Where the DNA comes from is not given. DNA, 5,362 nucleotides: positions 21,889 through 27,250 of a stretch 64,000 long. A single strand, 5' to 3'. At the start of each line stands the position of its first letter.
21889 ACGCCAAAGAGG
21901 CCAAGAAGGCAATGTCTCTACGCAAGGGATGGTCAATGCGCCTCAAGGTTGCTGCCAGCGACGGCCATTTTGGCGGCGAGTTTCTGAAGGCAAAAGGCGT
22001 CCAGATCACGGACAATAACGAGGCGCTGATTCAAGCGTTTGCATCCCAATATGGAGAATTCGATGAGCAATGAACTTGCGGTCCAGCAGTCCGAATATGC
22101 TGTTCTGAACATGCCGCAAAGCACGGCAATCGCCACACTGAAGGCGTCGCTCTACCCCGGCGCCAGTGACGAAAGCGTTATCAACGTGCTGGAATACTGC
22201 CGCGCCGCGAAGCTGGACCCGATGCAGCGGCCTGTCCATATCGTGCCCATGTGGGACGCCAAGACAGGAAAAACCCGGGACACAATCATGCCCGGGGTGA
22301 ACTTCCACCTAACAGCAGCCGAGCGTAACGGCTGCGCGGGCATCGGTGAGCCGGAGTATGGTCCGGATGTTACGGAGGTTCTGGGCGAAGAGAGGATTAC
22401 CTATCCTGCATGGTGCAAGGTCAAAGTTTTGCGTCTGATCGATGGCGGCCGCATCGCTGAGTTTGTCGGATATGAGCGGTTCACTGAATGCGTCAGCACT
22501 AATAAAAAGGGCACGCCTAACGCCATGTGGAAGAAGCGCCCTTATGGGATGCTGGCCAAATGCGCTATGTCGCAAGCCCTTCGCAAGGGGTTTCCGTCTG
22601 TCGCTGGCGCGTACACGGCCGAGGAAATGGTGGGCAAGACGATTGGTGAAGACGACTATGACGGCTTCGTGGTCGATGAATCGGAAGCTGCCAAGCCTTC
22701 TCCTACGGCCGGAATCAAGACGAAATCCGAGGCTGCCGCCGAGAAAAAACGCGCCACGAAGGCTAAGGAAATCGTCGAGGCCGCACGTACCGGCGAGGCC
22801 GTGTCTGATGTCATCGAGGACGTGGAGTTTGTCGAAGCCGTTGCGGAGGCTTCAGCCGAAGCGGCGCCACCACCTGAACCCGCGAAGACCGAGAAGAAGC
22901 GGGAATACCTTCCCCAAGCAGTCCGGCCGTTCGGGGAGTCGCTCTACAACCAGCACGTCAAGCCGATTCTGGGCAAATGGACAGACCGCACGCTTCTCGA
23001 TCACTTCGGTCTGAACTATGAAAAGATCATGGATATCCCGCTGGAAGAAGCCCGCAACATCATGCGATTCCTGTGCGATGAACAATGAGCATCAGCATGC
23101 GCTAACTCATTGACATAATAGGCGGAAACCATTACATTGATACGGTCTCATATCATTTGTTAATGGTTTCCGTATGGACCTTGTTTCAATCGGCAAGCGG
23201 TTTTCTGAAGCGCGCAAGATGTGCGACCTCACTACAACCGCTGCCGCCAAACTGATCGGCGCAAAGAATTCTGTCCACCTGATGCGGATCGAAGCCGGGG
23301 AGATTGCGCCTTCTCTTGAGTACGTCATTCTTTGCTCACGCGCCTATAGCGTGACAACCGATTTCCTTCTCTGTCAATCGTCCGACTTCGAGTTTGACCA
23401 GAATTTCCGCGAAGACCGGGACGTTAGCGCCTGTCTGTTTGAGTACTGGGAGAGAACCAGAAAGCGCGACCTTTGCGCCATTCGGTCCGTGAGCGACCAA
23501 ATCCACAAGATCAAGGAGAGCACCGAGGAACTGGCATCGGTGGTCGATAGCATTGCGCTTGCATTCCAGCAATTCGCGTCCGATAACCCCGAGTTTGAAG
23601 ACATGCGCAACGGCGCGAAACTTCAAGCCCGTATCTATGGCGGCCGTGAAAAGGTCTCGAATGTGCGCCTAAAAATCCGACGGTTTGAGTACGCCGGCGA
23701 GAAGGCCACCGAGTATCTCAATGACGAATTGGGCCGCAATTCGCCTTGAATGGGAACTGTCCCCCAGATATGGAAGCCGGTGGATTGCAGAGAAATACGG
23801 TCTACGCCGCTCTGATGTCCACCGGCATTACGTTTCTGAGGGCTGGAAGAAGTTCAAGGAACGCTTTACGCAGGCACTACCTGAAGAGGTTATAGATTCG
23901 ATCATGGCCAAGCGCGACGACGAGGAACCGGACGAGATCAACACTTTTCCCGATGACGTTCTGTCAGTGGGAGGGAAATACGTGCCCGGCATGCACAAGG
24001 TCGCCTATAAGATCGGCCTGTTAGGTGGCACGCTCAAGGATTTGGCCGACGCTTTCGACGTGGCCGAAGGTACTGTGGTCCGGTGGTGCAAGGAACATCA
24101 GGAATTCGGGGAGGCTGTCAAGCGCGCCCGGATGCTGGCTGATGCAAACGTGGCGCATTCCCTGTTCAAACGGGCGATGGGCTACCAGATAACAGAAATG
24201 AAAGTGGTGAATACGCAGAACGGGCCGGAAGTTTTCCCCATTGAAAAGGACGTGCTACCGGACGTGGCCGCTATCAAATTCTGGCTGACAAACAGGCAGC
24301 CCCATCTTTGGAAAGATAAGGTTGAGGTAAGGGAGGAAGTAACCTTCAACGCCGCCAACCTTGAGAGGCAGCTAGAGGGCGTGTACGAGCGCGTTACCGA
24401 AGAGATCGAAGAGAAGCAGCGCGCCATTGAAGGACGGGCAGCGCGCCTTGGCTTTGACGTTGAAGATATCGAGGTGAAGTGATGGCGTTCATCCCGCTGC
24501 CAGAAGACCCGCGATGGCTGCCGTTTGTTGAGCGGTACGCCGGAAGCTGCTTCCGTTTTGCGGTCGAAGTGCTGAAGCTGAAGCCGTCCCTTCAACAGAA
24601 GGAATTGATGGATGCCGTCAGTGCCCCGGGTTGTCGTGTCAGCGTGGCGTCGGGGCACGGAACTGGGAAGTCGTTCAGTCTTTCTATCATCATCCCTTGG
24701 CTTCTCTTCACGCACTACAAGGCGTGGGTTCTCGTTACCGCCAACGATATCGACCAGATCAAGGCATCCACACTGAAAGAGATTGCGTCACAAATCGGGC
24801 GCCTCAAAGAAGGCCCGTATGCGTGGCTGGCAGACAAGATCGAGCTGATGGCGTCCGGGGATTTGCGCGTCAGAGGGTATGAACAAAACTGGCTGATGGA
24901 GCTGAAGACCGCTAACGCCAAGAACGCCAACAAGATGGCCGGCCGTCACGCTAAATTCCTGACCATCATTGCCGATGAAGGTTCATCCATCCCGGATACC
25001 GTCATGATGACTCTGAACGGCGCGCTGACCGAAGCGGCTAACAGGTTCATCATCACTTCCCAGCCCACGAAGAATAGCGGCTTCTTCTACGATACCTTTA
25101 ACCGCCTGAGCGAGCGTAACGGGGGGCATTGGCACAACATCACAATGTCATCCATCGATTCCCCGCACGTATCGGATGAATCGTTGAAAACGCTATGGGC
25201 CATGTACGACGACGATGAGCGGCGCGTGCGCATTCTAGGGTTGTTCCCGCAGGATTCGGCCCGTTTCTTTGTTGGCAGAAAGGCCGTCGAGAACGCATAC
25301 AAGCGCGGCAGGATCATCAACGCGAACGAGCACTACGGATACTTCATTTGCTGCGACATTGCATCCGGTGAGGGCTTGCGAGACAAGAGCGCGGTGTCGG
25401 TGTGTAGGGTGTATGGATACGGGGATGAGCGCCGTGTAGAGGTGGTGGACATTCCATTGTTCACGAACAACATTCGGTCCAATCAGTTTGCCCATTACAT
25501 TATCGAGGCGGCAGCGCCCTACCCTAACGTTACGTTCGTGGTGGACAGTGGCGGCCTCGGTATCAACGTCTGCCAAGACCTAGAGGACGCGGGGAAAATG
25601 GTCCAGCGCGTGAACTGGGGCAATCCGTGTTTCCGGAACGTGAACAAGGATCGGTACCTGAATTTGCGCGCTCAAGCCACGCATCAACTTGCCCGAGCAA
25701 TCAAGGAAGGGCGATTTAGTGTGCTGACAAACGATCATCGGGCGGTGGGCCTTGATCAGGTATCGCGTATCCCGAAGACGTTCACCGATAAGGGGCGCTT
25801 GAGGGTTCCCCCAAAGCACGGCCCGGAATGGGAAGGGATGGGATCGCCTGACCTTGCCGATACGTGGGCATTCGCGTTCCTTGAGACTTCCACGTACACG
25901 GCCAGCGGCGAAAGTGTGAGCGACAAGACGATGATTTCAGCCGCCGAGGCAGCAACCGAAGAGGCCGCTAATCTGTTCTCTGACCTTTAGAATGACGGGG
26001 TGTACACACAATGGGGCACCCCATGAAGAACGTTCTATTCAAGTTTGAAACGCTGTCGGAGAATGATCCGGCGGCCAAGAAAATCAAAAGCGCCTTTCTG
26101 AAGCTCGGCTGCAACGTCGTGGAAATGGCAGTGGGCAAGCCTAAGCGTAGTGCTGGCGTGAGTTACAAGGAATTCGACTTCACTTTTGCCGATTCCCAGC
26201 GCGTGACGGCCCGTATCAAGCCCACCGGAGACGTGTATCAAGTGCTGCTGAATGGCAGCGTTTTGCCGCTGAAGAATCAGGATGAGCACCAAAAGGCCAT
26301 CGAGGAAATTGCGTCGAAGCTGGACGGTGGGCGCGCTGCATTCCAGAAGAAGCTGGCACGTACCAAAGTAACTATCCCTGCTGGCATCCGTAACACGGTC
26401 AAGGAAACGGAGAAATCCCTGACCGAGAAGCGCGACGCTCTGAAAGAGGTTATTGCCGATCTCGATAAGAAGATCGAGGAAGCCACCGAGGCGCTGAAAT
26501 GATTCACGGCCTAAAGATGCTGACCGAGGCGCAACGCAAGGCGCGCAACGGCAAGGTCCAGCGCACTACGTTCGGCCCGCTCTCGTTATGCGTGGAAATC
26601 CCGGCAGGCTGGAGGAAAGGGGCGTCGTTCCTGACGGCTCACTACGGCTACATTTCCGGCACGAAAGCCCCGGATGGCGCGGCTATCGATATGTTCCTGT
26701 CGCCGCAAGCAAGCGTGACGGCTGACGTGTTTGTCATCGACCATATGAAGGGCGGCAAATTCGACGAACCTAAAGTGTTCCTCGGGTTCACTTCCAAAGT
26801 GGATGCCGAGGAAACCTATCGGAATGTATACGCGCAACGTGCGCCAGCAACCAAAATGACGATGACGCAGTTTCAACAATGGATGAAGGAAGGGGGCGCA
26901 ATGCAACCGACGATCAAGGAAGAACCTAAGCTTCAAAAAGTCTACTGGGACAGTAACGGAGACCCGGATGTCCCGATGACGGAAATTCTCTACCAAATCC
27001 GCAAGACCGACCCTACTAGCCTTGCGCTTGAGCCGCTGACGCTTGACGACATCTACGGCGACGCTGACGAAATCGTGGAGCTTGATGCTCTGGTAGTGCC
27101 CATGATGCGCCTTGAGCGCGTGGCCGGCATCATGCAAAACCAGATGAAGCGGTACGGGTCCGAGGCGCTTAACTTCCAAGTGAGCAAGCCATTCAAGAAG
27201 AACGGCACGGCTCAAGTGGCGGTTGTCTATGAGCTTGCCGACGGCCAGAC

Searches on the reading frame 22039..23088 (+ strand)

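Call 10: search_protein_families(library=phrogs, proteins=[window:22039-23088:+], max_evalue=0.001)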
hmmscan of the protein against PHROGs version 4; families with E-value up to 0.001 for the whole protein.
window:22039-23088:+ (349 aa): 5 families
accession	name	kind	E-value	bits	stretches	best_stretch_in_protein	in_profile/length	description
phrog_2449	-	DNA, RNA and nucleotide metabolism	6.2e-70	237.1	1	10-241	2-240/301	single strand annealing protein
phrog_2780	-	DNA, RNA and nucleotide metabolism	1.3e-19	71.8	1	29-244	39-252/369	RecT-like ssDNA annealing protein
phrog_10056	-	DNA, RNA and nucleotide metabolism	4.2e-17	63.5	1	29-264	23-256/302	RecT-like ssDNA annealing protein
phrog_252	-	DNA, RNA and nucleotide metabolism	1.4e-13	52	1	36-250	34-231/263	Bet-like ssDNA annealing protein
phrog_2760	-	DNA, RNA and nucleotide metabolism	1.7e-08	35.2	1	132-199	125-190/257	RecT-like ssDNA annealing protein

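Call 11: search_protein_families(library=pfam, proteins=[window:22039-23088:+], max_evalue=0.01)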
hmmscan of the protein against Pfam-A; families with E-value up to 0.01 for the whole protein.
window:22039-23088:+ (349 aa): 1 family
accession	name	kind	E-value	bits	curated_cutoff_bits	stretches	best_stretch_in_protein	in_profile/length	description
PF03837.19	RecT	-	1.8e-26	93.3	24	1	28-200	5-188/198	RecT family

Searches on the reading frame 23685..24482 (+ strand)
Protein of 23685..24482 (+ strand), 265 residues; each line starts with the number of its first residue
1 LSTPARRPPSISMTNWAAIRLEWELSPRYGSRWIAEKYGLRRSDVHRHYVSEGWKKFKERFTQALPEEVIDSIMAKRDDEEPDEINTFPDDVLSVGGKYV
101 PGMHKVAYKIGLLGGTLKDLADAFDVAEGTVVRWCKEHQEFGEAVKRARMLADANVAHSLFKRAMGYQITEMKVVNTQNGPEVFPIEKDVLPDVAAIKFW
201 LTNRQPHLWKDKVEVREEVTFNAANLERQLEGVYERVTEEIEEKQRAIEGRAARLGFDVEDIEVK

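Call 10: search_protein_families(library=phrogs, proteins=[window:23685-24482:+], max_evalue=0.001)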
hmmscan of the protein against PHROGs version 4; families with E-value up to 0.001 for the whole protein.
window:23685-24482:+ (265 aa): 3 families
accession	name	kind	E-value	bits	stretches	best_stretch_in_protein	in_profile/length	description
phrog_309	-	head and packaging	6.7e-36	125.9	1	98-235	137-276/319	terminase small subunit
phrog_23444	-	head and packaging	8.2e-06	26.9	1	155-218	42-107/126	terminase small subunit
phrog_4151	-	DNA, RNA and nucleotide metabolism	9e-05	23.4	0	106-138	12-44/154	DNA binding protein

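Call 11: search_protein_families(library=pfam, proteins=[window:23685-24482:+], max_evalue=0.01)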
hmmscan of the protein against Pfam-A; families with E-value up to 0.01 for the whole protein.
window:23685-24482:+ (265 aa): 2 families
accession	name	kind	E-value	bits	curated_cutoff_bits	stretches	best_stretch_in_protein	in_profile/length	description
PF08148.17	DSHCT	-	0.0031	17.8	22.7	1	113-164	110-161/172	DSHCT (NUC185) domain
PF20901.3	Sf6_terminase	-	0.007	16.9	27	0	127-162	30-65/106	Bacteriophage Sf6, terminase small subunit-like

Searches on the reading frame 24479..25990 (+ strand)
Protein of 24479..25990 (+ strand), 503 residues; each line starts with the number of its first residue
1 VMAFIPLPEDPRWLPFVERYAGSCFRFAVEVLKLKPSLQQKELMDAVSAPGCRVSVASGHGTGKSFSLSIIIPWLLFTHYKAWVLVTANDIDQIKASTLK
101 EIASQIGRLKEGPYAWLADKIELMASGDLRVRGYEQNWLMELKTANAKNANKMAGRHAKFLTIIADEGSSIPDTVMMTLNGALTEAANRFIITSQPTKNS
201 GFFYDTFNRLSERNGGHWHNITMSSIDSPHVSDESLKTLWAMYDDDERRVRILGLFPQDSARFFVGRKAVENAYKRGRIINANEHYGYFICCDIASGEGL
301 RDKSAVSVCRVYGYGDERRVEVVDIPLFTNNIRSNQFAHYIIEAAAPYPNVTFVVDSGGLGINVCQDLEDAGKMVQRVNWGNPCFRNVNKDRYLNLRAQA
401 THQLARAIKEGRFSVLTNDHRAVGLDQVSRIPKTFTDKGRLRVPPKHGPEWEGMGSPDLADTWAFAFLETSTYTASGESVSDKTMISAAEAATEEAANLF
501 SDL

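Call 10: search_protein_families(library=phrogs, proteins=[window:24479-25990:+], max_evalue=0.001)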
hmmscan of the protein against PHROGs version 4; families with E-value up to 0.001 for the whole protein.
window:24479-25990:+ (503 aa): 4 families
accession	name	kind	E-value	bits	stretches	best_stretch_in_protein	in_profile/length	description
phrog_5902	-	unknown function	3.4e-57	195.4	1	9-359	7-357/359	-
phrog_2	-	head and packaging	5e-33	115.8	1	33-469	263-591/807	terminase large subunit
phrog_20197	-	unknown function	2.3e-15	57.8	1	9-122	7-119/158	-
phrog_34449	-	unknown function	3.2e-10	40.9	1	2-62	1-61/241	-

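Call 11: search_protein_families(library=pfam, proteins=[window:24479-25990:+], max_evalue=0.01)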
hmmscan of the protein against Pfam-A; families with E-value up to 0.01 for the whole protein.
window:24479-25990:+ (503 aa): 0 families

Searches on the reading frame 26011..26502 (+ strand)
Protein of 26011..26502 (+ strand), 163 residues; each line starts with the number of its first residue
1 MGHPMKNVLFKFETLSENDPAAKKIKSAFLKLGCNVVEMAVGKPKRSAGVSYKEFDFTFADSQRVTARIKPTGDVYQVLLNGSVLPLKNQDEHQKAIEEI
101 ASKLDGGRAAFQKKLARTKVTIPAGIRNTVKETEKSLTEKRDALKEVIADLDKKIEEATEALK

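Call 10: search_protein_families(library=phrogs, proteins=[window:26011-26502:+], max_evalue=0.001)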
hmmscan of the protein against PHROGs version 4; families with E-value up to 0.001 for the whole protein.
window:26011-26502:+ (163 aa): 2 families
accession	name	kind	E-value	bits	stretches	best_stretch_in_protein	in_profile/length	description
phrog_1620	-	moron, auxiliary metabolic gene and host takeover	1.5e-39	137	1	5-161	5-157/200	Hdf-like antirestriction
phrog_6398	-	unknown function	8.8e-06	26.2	1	16-150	10-150/313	-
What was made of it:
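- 26011..26502 (+): hdf-like gene (163 aa; DarA_N-type domain). phrog_1620 'Hdf-like antirestriction' E 1.5e-39 (call 10).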

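Call 11: search_protein_families(library=pfam, proteins=[window:26011-26502:+], max_evalue=0.01)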
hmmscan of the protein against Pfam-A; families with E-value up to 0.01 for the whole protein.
window:26011-26502:+ (163 aa): 3 families
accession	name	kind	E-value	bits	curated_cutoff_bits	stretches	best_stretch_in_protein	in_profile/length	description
PF18788.6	DarA_N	-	1.5e-11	44.6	27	1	11-105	2-119/122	Defence against restriction A N-terminal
PF07464.16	ApoLp-III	-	0.0006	20.4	36.3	1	91-160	61-130/146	Apolipophorin-III precursor (apoLp-III)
PF19101.5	DUF5788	-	0.0085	16.2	25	0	118-160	46-88/131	Family of unknown function (DUF5788)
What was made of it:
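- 26011..26502 (+): Pfam DarA_N E 1.5e-11 (call 11).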

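Call 73: search_protein_families(library=padloc, proteins=[window:26011-26499:+], max_evalue=0.001)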
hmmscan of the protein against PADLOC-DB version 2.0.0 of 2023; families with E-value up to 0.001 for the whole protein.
window:26011-26499:+ (163 aa): 0 families

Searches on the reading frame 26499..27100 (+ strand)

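Call 79: search_solved_structures(query=window:26499-27100:+, max_evalue=1, show_alignments=1)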
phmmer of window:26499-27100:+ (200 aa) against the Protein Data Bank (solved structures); distinct sequences matched with E-value up to 1: 8.
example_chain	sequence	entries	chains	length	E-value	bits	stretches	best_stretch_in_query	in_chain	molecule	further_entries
9b41_L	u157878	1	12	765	2.3e-09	40.5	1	44-137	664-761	gp19 Portal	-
9n58_A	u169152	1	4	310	0.17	14.7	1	12-87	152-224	Tyrosine specific protein phosphatases domain-containing protein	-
7k67_A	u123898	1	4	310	0.18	14.7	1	12-87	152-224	Myo-inositol phosphohydrolase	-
7k6y_A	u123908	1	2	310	0.18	14.7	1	12-87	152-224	Myo-inositol phosphohydrolase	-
3i4q_A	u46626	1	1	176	0.55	13.1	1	43-68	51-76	APC40078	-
5nd1_B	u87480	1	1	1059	0.69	12.8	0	94-161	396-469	Capsid protein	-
1cb1_A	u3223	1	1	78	0.75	12.7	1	146-191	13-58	CALBINDIN D9K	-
7e3z_A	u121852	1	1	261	0.79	12.6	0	109-162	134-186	thioesterase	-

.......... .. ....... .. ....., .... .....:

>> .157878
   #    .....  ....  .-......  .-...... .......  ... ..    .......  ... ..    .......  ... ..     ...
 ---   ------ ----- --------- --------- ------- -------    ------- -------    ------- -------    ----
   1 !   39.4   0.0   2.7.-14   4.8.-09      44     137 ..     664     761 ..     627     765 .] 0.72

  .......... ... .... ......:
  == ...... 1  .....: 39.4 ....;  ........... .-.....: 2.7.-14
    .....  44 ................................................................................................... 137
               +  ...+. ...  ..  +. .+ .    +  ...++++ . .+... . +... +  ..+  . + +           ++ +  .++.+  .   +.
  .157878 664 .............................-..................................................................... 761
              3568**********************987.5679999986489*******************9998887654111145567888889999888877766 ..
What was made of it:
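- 26499..28829 (+): darA-like gene (776 aa): N-terminal InPase domain (aa 10-130), DarA_N domain (aa 194-313) and a long helical, Pro/Glu-rich tail; its start overlaps the hdf-like stop by 4 nt. The InPase part matches the C-terminal domain of the solved phage portal 9b41 gp19, E 2e-9 (call 79).
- InPase domain: The DarA-like protein's InPase domain is of the type found in the solved portal 9b41 gp19 (call 79).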
